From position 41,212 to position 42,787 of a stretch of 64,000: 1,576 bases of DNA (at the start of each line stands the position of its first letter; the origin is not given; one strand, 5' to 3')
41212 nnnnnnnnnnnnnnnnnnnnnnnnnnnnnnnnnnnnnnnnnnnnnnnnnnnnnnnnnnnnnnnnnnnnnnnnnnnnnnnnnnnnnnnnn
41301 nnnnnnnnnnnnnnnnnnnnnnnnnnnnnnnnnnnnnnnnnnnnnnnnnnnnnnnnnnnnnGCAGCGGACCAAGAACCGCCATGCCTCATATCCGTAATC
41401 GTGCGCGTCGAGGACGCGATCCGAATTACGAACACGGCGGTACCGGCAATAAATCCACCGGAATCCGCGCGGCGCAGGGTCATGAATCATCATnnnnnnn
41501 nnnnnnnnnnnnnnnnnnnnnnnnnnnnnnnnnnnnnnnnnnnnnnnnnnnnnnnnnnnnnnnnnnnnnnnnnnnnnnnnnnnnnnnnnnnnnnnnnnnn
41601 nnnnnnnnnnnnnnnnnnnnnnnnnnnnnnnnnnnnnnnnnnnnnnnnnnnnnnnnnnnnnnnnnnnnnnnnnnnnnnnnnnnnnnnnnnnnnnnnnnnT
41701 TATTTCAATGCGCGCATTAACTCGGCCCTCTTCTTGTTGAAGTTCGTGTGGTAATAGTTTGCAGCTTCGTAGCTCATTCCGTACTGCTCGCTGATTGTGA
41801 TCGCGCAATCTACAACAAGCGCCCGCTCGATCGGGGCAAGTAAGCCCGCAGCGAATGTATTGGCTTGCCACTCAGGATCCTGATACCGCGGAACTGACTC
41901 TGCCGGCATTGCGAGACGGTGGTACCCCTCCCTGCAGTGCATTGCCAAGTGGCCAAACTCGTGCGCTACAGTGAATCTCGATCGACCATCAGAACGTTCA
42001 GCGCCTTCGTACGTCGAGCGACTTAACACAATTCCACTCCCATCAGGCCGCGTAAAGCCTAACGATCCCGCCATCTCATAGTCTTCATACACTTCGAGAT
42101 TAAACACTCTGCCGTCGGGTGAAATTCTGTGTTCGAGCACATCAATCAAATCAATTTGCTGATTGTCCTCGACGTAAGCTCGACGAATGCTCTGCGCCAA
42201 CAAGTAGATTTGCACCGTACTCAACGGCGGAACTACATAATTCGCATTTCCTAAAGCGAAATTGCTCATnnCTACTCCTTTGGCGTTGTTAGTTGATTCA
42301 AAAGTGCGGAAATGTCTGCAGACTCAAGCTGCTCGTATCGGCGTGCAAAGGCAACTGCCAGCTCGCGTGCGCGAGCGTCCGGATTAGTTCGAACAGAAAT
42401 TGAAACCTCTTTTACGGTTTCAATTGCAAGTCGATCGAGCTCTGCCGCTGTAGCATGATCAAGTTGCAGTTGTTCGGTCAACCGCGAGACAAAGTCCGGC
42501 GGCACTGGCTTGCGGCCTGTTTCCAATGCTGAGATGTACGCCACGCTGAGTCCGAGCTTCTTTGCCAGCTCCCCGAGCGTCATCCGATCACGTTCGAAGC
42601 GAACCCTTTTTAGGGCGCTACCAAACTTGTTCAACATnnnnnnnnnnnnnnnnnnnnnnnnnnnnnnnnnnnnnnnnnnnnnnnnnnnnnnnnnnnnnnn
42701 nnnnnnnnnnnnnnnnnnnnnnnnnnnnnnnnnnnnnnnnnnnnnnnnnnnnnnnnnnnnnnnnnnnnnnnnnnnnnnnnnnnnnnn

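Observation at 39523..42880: Right-end prophage cargo island: ClpP/SppA-fold serine protease + coupled 65-aa protein, convergent with an XRE-HTH / ImmA(IrrE) metallopeptidase pair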

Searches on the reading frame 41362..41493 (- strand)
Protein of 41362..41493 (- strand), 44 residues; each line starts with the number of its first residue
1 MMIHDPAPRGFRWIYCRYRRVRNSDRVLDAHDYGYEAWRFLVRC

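Call 62: search_protein_families(library=pfam, proteins=[window:41362-41493:-], max_evalue=10)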
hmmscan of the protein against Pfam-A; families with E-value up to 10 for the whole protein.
seq(44 aa): 0 families

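Call 63: search_protein_families(library=phrogs, proteins=[window:41362-41493:-], max_evalue=10)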
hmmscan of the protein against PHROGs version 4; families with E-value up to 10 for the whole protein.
seq(44 aa): 2 families
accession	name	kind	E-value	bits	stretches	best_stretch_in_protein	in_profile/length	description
phrog_33859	-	unknown function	4e-18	66.2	1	5-44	9-55/57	-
phrog_22742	-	unknown function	0.32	11.9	1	16-37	13-34/69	-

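Call 70: find_homologous_proteins(query=window:41362-41493:-, max_evalue=0.001)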
Query seq(44 aa) (44 aa): 8 proteins with E <= 0.001 among 8 candidates.
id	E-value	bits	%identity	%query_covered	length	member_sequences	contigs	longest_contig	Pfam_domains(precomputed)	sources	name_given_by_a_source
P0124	1.0e-16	77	79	95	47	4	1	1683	-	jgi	-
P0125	1.3e-16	76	72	98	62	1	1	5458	-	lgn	-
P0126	3.0e-16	75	80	91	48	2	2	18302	-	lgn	-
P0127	3.1e-16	75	81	84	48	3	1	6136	-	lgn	-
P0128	3.7e-16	75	76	93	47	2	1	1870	-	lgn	-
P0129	4.8e-15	72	67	98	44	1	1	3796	-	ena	-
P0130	3.5e-14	69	70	91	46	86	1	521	-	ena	-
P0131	5.7e-11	59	81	70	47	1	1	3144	-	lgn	-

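Call 73: find_encoding_contigs(protein=P0126, flank=5000, max_places=3)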
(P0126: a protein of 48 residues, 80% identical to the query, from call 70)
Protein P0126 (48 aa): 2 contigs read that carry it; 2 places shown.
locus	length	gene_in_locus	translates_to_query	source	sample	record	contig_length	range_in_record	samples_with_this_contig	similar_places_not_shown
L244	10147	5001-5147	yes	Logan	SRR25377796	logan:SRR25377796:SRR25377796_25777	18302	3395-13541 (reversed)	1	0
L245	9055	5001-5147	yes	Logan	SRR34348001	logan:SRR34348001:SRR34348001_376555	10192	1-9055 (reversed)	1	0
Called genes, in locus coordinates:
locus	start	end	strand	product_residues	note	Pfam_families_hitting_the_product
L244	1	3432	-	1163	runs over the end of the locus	PF20464:MmeI_N, PF20465:MmeI_hel, PF20473:MmeI_Mtase, PF20466:MmeI_TRD (weak)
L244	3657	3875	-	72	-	-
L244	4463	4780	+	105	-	-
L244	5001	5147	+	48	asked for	-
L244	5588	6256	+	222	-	-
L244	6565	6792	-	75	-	-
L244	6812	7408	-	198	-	PF01936:NYN (faint)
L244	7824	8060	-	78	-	PF13443:HTH_26, PF01381:HTH_3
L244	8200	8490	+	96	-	-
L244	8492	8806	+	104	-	-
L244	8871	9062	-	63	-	-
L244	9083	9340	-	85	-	-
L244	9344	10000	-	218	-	-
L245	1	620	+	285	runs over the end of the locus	PF13714:PEP_mutase, PF00463:ICL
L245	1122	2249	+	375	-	PF08240:ADH_N, PF00107:ADH_zinc_N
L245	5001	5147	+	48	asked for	-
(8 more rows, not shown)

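Call 76: predict_structure(alignment_id=A5)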
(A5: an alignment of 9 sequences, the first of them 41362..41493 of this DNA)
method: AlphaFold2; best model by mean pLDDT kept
length: 44 residues; sequences in the alignment: 9
mean_pLDDT: 89.5   pTM: 0.52
mean pLDDT of the five models: 89.5, 87.6, 86.6, 82.2, 78.7
residues with pLDDT >= 90: 37; 70-90: 4; 50-70: 2; < 50: 1
segments of 3 or more residues with pLDDT < 50: none
pLDDT, mean of each block of 10 residues (from residue 1): 78 94 93 92 92
secondary structure, 60 per line:
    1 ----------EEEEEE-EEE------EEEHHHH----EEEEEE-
elements in order: E11-16 E18-20 E27-29 H30-33 E38-43

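Call 79: fold_search(model_id=the predicted structure, library=pdb)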
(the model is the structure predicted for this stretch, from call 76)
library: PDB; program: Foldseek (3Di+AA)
matches with E <= 10: 2; with E <= 0.001: 0
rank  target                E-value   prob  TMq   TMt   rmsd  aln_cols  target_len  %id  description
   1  8iah_3                4.1e+00  0.06  0.31  0.07  14.0        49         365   18  Structure of mammalian spectrin-actin junctional complex of membrane skeleton, State I, Global map (released 2023-05-03)
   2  8wa2_A                9.9e+00  0.04  0.31  0.02   7.5        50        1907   14  cryo-EM structure of native mastigonemes isolated from Chlamydomonas reinhardtii at 3.0 angstrom resolution (released 2024-04-10)

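Call 92: search_protein_families(library=padloc, proteins=[window:41362-41493:-], max_evalue=0.01)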
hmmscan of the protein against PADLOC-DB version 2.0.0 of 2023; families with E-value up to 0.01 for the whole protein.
seq(44 aa): 0 families

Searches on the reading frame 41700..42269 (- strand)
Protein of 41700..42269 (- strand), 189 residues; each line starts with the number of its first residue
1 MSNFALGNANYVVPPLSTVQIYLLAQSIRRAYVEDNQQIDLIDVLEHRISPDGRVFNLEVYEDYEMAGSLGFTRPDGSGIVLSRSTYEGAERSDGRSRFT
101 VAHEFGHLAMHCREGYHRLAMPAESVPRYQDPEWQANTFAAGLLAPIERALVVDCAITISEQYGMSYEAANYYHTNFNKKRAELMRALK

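Call 3: search_protein_families(library=pfam, proteins=[window:41700-42269:-], max_evalue=1)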
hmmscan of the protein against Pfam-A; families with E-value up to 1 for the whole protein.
window:41700-42269:- (189 aa): 2 families
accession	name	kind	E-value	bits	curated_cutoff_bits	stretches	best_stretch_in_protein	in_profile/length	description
PF06114.19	Peptidase_M78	-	3.8e-08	33.6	22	1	91-172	36-120/123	IrrE N-terminal-like domain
PF10263.15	SprT-like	-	0.0081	16.4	25.6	1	56-115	19-79/108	SprT-like family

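Call 4: search_protein_families(library=padloc, proteins=[window:41700-42269:-], max_evalue=1)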
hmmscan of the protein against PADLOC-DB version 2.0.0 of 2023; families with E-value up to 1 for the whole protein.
window:41700-42269:- (189 aa): 14 families
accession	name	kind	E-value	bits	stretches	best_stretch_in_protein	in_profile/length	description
PDLC04141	capP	-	5.7e-15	53.5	1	36-149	19-117/242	capP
PDLC03953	RmrA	-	6.8e-10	36.7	1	90-150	202-249/373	-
PDLC03949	RmrA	-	9e-08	29.4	1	91-150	183-231/363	-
PDLC03951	RmrA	-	2e-07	28.3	1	93-148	201-250/400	-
PDLC03948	RmrA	-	4.2e-07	27.2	1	90-148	200-254/397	-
PDLC03954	RmrA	-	8e-07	26.3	1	91-155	202-261/380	-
PDLC03945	RmrA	-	1.7e-06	25.5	1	91-149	202-255/394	-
PDLC03944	RmrA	-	2e-06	25.1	1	87-149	189-247/384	-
PDLC03946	RmrA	-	1.1e-05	22.3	1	91-148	184-231/357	-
PDLC03947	RmrA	-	2.7e-05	21.2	1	92-148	203-255/383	-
PDLC03952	RmrA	-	3.9e-05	20.7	1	92-147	215-266/395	-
PDLC03950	RmrA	-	4.5e-05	20.6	1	76-152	180-246/369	-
PDLC03955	RmrA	-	0.00033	18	1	94-148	211-254/371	-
PDLC03943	RmrA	-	0.00095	16.3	1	89-146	184-230/370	-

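Call 6: search_protein_families(library=phrogs, proteins=[window:41700-42269:-], max_evalue=0.1)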
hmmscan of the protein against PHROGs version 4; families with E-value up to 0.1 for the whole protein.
window:41700-42269:- (189 aa): 5 families
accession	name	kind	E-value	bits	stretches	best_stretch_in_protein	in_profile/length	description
phrog_1914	-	unknown function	1.3e-13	52.1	1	87-182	85-182/222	-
phrog_2439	-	transcription regulation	2.9e-09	37.3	1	91-147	191-242/367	transcriptional regulator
phrog_87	-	other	4.3e-08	34.2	1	57-183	51-170/227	metallo-protease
phrog_19315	-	unknown function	2.6e-07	31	1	87-177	85-179/348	-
phrog_1516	-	unknown function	0.00044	20.9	1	91-169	81-168/227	-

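Call 7: search_protein_families(library=ncbifam, proteins=[window:41700-42269:-], max_evalue=0.1)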
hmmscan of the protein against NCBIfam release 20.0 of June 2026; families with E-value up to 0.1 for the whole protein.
window:41700-42269:- (189 aa): 2 families
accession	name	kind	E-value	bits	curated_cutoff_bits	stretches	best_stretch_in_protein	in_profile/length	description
NF052239.1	antitox_spr1629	equivalog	3.4e-06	26.4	335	1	90-149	201-255/377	spr1629 family repressor/antitoxin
NF041494.1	MobH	equivalog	0.098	11.6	200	0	108-160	74-124/340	MobH family relaxase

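Call 49: find_related_loci(query=A3, collection=viral_contigs, flank=6000)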
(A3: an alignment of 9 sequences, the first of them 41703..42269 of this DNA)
Query A3 (189 aa) in viral_contigs; peptide patterns used: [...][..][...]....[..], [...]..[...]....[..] (x = any residue, [..] = any of these).
600 stretches matched a pattern (row limit reached: there are more); 331 encode a relative of the query (tblastn E <= 1e-3); the best 80 are kept; 80 distinct loci.
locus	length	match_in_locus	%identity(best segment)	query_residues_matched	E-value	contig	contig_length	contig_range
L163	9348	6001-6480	37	11-170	3e-27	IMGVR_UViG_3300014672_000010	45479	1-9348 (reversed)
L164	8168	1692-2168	38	13-170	3e-26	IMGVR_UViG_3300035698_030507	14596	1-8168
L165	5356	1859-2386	35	5-179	2e-25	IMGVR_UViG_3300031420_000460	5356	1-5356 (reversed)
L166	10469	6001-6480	36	11-170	3e-25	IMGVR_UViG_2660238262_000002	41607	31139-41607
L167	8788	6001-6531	34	4-179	1e-24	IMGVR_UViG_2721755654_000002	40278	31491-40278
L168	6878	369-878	35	4-172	1e-24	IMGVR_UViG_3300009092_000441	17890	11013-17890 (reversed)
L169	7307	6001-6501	34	10-179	2e-24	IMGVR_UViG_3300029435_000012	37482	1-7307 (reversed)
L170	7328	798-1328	35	4-180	3e-24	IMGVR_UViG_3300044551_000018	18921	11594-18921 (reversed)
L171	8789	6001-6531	34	4-179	4e-24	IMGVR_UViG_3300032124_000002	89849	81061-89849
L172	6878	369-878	34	4-172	5e-24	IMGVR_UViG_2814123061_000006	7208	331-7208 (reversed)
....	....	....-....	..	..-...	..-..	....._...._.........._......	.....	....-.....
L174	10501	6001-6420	42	9-146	1e-23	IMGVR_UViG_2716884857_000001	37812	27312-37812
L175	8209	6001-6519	34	6-179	2e-23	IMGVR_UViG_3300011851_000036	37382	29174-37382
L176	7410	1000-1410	41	12-146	2e-23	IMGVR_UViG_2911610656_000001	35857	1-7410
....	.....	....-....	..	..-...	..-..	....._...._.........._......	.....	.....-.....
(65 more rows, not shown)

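Call 66: search_protein_families(library=pfam, alignment_id=A4, max_evalue=0.001)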
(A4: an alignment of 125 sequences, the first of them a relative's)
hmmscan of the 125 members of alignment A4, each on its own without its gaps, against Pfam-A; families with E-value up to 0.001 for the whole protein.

A. member 1, L163:4792-5118:- (109 aa): 0 families

B. families by the number of members that match (of 125 scanned): 56 families (the first 25 are shown)
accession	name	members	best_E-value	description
PF00589.27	Phage_integrase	9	6.3e-32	Phage integrase family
PF09003.16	Arm-DNA-bind_1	4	2.2e-26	Bacteriophage lambda integrase, Arm DNA-binding domain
PF22022.2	Phage_int_M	4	3.9e-25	Phage integrase central domain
PF13102.12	Phage_int_SAM_5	4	4.4e-05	Phage integrase SAM-like domain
PF01510.30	Amidase_2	3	1.9e-23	N-acetylmuramoyl-L-alanine amidase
PF01471.23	PG_binding_1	3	4.4e-20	Putative peptidoglycan binding domain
PF01476.26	LysM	3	1.8e-19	LysM domain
PF00239.26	Resolvase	2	1.2e-29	Resolvase, N terminal domain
PF18160.6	SLATT_5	2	4.8e-28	SMODS and SLOG-associating 2TM effector domain family 5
PF13356.12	Arm-DNA-bind_3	2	5.3e-23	Arm DNA-binding domain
PF01520.23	Amidase_3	2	8.6e-23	N-acetylmuramoyl-L-alanine amidase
PF07867.16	DUF1654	2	3.6e-21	Protein of unknown function (DUF1654)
PF13408.12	Zn_ribbon_recom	2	4.7e-10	Recombinase zinc beta ribbon domain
PF25680.1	Mom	1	7.7e-73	Mom protein family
PF02586.19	SRAP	1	4.3e-55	SOS response associated peptidase (SRAP)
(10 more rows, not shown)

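Call 85: search_solved_structures(query=A3, max_evalue=0.01, show_alignments=1)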
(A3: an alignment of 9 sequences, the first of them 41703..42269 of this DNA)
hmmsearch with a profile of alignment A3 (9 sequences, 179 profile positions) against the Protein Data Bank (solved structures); distinct sequences matched with E-value up to 0.01: 1.
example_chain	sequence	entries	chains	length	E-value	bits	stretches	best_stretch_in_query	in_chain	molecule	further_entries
7t5t_A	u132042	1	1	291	2.6e-12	50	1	82-171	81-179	CapP toxin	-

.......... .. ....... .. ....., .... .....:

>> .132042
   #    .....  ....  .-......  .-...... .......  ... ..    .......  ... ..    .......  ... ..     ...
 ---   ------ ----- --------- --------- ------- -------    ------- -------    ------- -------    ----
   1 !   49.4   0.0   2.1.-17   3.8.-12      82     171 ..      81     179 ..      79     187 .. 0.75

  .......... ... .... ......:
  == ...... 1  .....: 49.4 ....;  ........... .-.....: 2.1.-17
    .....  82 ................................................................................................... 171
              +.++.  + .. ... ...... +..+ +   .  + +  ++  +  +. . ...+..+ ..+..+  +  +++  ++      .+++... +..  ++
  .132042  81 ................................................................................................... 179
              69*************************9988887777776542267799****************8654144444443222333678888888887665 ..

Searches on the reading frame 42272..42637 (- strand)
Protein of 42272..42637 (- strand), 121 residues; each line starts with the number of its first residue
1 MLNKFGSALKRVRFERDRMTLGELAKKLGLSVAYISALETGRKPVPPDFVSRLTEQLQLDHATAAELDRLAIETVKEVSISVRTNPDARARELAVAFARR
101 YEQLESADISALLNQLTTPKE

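Call 3: search_protein_families(library=pfam, proteins=[window:42272-42637:-], max_evalue=1)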
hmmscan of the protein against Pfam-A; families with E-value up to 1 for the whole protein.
window:42272-42637:- (121 aa): 10 families
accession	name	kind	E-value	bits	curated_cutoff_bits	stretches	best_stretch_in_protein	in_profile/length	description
PF13560.12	HTH_31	-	6.1e-11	42.9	27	1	5-67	2-64/64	Helix-turn-helix domain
PF01381.28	HTH_3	-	1.2e-07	32.1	23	1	19-61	10-52/55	Helix-turn-helix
PF21291.3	CYNS_N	-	0.00013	22.3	27.1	1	17-68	15-66/69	Cyanate hydratase, N-terminal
PF13413.12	HTH_25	-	0.0012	19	24.6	1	9-42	2-34/62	Helix-turn-helix domain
PF12844.13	HTH_19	-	0.0072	16.6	30.2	1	6-57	1-51/64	Helix-turn-helix domain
PF04545.22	Sigma70_r4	-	0.015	15.2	24.1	1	13-40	16-42/50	Sigma-70, region 4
PF13412.12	HTH_24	-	0.018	15.1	21.9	1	17-36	16-35/48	Winged helix-turn-helix DNA-binding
PF13443.12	HTH_26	-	0.044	14.5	22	1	16-43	8-35/63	Cro/C1-type HTH DNA-binding domain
PF01047.28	MarR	-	0.067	13.5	24.6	1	15-36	14-35/59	MarR family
PF15943.11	YdaS_toxin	-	0.071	13.4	30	1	23-53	13-43/65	Bacterial toxin YdaS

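Call 4: search_protein_families(library=padloc, proteins=[window:42272-42637:-], max_evalue=1)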
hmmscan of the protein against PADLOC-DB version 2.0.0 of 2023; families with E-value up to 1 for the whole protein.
window:42272-42637:- (121 aa): 11 families
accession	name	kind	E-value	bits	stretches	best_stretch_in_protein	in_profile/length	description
PDLC02926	HTH_VI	-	3.9e-09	34.6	1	5-60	2-56/92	-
PDLC04142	capH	-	8.9e-09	34.4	1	1-116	3-95/103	capH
PDLC03665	Control_protein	-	3.4e-06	25.2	1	5-57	9-61/77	control protein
PDLC03946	RmrA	-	0.00012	18.9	1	14-96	11-92/357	-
PDLC03949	RmrA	-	0.00013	19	1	15-98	12-92/363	-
PDLC04133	mad1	-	0.00036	18.8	1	16-46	3-33/60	mads_1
PDLC03943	RmrA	-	0.00097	16.3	1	6-90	4-84/370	-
PDLC03954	RmrA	-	0.0012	15.8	1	3-62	8-67/380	-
PDLC03952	RmrA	-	0.0063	13.4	1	17-58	34-75/395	-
PDLC03668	Control_protein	-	0.01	14.3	1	2-40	6-43/79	control protein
PDLC03947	RmrA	-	0.017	12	1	8-60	15-66/383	-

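Call 6: search_protein_families(library=phrogs, proteins=[window:42272-42637:-], max_evalue=0.1)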
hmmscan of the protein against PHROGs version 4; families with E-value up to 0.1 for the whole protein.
window:42272-42637:- (121 aa): 18 families
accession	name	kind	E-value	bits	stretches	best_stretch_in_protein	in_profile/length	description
phrog_2439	-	transcription regulation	2.4e-06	27.7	1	6-97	9-88/367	transcriptional regulator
phrog_8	-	transcription regulation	4.2e-06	27.4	1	4-49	76-120/346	transcriptional regulator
phrog_2967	-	transcription regulation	4.1e-05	24.2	1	3-104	9-110/225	transcriptional regulator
phrog_7241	-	transcription regulation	6.1e-05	24.1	1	11-60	67-116/122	transcriptional regulator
phrog_1124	-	transcription regulation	6.7e-05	23.5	1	3-58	3-60/177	transcriptional regulator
phrog_4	-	transcription regulation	0.00019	21.6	1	4-60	132-187/400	transcriptional repressor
phrog_5823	-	transcription regulation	0.00031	21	1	4-61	6-63/404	transcriptional regulator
phrog_955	-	DNA, RNA and nucleotide metabolism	0.00065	20.5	1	23-95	42-114/142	HTH DNA binding protein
phrog_1468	-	transcription regulation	0.002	18.7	1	2-43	5-45/67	transcriptional repressor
phrog_35195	-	unknown function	0.0021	18.7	1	10-63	8-61/159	-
phrog_2104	-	unknown function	0.0029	18.8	1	10-43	45-77/103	-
phrog_638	-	transcription regulation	0.0048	17.7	1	22-65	21-65/145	transcriptional regulator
phrog_33502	-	unknown function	0.0067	17.2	1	18-46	126-154/190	-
phrog_34897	-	unknown function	0.017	15.4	1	23-64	22-63/279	-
phrog_5736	-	transcription regulation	0.034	15.3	1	9-60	11-61/133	transcriptional regulator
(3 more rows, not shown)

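Call 7: search_protein_families(library=ncbifam, proteins=[window:42272-42637:-], max_evalue=0.1)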
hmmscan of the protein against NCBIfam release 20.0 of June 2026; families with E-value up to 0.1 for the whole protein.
window:42272-42637:- (121 aa): 12 families
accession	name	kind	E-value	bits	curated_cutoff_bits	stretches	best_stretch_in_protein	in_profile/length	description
NF038139.1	Reg_Aceta_RamB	equivalog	5.5e-05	22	700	1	6-86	4-84/465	acetate metabolism transcriptional regulator RamB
TIGR00673.1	cynS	equivalog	0.00085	19.3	113.3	1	17-72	20-75/150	cyanase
NF006015.0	PRK08154.1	subfamily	0.0034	16.6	204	1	2-61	28-86/314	anaerobic benzoate catabolism transcriptional regulator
NF002773.0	PRK02866.1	subfamily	0.0038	17.3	150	1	16-74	16-74/147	cyanase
TIGR03070.1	couple_hipB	subfamily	0.0043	17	71.65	1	4-55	2-52/58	type II toxin-antitoxin system Y4mF family antitoxin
NF047948.1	male_kill_WMK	equivalog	0.0088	15.5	300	1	4-69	162-226/300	WO male-killing family protein Wmk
NF003162.0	PRK04140.1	equivalog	0.013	14.5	263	1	6-69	128-190/317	transcriptional regulator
TIGR02607.1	antidote_HigA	equivalog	0.021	14.6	47.7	1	15-58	17-60/81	HigA family addiction module antitoxin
NF041677.1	trans_regClgR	equivalog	0.032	14.3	170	1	5-59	9-62/113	transcriptional regulator ClgR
NF010465.0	PRK13890.1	equivalog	0.039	14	96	1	15-67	15-67/121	conjugal transfer protein TrbA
TIGR02147.1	Fsuc_second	paralog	0.039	13.4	50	1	18-65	27-75/272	TIGR02147 family protein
NF007271.0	PRK09726.1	equivalog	0.051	13.6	79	0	7-40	15-47/88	type II toxin-antitoxin system antitoxin HipB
